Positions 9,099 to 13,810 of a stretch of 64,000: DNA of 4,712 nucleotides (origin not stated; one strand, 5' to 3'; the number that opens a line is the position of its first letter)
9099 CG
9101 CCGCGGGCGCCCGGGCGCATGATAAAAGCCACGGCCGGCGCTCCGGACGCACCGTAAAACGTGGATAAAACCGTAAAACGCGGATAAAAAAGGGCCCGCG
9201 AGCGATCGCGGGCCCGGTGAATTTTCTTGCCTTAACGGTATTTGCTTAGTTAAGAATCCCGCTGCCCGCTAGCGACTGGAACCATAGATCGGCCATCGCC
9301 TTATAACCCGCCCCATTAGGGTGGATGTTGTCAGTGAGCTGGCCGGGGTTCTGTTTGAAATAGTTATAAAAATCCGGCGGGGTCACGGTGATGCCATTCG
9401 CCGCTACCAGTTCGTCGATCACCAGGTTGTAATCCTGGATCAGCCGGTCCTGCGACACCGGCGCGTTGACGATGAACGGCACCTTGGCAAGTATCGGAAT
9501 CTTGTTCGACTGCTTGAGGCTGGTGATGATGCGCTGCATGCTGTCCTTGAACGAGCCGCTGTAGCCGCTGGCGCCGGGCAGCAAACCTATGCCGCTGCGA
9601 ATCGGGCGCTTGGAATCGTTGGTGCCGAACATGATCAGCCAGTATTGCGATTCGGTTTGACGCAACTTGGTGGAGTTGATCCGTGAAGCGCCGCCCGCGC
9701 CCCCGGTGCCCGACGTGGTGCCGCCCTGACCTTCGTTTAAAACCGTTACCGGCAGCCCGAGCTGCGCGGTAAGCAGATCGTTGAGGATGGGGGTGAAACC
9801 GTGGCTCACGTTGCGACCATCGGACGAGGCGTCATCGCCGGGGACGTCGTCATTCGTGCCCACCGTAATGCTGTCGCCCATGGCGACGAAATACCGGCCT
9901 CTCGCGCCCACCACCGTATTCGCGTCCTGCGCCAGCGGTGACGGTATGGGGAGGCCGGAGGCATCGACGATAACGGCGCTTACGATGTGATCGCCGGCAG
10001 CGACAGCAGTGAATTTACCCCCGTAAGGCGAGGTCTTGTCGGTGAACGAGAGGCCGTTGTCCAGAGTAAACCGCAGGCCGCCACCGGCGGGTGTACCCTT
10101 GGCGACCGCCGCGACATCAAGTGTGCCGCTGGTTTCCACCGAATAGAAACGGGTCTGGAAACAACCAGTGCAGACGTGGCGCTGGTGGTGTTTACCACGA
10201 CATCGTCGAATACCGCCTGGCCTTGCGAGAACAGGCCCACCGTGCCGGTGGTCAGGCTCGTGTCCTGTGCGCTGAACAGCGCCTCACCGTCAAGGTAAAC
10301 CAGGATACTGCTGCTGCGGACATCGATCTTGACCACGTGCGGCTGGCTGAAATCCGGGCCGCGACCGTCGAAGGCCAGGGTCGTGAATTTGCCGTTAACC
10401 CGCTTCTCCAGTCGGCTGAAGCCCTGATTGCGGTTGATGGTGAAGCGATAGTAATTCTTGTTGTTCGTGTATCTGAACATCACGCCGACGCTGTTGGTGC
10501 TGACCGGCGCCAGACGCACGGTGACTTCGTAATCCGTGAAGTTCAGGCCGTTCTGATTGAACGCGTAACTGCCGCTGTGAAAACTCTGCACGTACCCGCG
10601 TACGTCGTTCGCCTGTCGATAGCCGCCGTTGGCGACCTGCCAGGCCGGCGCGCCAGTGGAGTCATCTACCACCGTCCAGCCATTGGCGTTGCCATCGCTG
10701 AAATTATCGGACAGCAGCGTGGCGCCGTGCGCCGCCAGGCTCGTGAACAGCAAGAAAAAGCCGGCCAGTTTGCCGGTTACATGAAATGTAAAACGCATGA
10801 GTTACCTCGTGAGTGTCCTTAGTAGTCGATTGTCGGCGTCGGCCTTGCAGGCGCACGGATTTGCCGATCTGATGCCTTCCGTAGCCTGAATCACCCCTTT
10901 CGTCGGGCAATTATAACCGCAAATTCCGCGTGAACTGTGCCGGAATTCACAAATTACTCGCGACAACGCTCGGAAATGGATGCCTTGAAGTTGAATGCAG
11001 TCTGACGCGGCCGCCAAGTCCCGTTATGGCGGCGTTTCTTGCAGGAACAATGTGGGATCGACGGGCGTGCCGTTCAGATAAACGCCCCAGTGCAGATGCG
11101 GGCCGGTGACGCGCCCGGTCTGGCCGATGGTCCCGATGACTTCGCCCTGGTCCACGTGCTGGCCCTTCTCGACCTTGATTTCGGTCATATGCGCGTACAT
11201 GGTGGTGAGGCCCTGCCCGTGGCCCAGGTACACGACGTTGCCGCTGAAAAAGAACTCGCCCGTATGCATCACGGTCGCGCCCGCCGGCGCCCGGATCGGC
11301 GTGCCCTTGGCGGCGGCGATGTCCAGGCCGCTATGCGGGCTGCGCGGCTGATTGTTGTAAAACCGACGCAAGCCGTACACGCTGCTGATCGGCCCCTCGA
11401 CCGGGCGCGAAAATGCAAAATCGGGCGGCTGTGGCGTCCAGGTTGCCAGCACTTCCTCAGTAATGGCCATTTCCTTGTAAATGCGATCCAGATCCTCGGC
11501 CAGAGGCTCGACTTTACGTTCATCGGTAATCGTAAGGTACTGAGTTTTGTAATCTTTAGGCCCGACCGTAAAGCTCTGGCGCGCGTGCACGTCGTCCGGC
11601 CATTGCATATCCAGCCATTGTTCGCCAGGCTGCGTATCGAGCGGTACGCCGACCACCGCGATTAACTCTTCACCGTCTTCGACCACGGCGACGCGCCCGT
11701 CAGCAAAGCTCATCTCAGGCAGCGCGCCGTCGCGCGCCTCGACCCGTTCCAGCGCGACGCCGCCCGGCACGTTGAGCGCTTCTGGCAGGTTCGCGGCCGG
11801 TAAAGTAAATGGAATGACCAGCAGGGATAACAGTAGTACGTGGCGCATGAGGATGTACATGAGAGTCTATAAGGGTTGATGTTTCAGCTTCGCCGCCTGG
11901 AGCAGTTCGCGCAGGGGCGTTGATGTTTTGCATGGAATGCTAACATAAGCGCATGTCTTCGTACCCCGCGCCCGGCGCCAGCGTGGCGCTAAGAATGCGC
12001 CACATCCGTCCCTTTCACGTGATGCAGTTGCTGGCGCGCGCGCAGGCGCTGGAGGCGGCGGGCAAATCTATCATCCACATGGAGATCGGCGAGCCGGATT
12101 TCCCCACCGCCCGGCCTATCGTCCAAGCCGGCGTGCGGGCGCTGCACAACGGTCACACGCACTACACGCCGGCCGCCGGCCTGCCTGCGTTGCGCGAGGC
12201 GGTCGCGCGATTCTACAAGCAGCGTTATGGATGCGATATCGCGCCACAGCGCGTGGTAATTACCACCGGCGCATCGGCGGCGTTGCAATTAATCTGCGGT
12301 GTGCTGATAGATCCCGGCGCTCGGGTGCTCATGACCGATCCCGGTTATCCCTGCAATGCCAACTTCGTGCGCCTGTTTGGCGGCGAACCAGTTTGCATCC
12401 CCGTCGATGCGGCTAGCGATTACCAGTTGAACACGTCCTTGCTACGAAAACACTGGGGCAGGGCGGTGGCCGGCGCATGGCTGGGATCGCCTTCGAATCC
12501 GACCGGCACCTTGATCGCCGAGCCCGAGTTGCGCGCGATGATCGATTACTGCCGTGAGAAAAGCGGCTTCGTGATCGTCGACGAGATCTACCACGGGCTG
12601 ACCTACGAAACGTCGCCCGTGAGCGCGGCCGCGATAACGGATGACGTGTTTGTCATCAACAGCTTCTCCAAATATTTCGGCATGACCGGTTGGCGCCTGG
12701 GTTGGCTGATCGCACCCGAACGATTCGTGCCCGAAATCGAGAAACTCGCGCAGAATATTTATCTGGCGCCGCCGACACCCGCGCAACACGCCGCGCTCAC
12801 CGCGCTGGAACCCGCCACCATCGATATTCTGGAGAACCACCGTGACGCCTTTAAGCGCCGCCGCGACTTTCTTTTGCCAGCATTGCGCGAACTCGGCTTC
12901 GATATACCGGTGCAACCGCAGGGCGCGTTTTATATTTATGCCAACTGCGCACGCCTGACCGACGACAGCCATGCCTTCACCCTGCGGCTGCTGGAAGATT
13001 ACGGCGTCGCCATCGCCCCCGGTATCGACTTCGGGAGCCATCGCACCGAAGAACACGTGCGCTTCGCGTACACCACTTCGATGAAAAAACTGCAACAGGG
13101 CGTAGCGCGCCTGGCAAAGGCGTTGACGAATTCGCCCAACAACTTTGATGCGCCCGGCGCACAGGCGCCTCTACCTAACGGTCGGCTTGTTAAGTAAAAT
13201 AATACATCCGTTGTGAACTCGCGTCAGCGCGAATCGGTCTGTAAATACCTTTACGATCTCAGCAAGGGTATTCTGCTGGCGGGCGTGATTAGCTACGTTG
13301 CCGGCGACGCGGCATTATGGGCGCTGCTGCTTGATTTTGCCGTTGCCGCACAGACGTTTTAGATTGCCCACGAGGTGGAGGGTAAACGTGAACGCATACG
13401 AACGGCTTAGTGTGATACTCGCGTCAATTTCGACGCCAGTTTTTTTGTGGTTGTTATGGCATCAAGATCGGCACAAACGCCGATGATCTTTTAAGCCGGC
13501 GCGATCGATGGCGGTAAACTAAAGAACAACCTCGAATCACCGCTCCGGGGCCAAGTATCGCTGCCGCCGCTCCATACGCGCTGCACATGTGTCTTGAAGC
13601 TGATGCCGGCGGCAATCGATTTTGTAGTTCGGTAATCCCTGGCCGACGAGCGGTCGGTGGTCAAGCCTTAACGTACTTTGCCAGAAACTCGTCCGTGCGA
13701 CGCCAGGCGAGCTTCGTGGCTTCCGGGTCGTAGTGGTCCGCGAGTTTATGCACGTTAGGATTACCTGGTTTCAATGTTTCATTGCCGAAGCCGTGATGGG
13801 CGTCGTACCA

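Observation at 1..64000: Frameshifts hit only small or accessory genes and mostly sit at homopolymer runs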

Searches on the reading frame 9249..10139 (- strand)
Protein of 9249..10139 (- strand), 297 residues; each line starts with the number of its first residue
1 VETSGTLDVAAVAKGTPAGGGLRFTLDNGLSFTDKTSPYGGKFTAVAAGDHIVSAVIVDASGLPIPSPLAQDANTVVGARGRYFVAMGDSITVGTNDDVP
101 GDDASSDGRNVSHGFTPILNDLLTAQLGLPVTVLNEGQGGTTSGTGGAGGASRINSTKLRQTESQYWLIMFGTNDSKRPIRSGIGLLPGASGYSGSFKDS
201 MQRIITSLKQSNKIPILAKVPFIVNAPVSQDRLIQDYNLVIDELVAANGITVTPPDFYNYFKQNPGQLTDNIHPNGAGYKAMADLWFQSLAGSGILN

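Call 23: search_protein_families(library=pfam, proteins=[window:9249-10139:-], max_evalue=1)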
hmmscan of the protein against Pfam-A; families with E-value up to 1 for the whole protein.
window:9249-10139:- (297 aa): 3 families
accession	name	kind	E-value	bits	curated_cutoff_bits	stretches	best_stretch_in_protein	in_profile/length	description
PF13472.12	Lipase_GDSL_2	-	9.4e-21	75.5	32.9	1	86-281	1-178/178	GDSL-like Lipase/Acylhydrolase family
PF00657.28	Lipase_GDSL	-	2.5e-17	64.2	23.6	1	85-285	2-207/208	GDSL-like Lipase/Acylhydrolase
PF04311.20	DUF459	-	0.0024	17.7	27.2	1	159-271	55-163/197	Protein of unknown function (DUF459)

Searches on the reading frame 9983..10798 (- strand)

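Call 23: search_protein_families(library=pfam, proteins=[window:9983-10798:-], max_evalue=1)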
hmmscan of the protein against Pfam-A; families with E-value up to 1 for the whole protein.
window:9983-10798:- (272 aa): 2 families
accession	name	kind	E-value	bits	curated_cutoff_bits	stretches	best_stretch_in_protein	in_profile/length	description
PF06439.18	3keto-disac_hyd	-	0.00023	21.7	26.8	1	37-200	10-184/187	3-keto-disaccharide hydrolase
PF18022.7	Lectin_C_term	-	0.074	13.9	27.1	1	66-125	25-90/102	Ricin-type beta-trefoil lectin C-terminal domain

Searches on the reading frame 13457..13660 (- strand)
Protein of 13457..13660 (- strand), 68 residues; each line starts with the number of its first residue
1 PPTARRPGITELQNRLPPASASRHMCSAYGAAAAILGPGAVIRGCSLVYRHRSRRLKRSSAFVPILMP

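Call 45: search_protein_families(library=pfam, proteins=[window:13457-13660:-], max_evalue=1)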
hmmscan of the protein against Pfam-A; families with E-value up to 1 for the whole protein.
seq(68 aa): 0 families
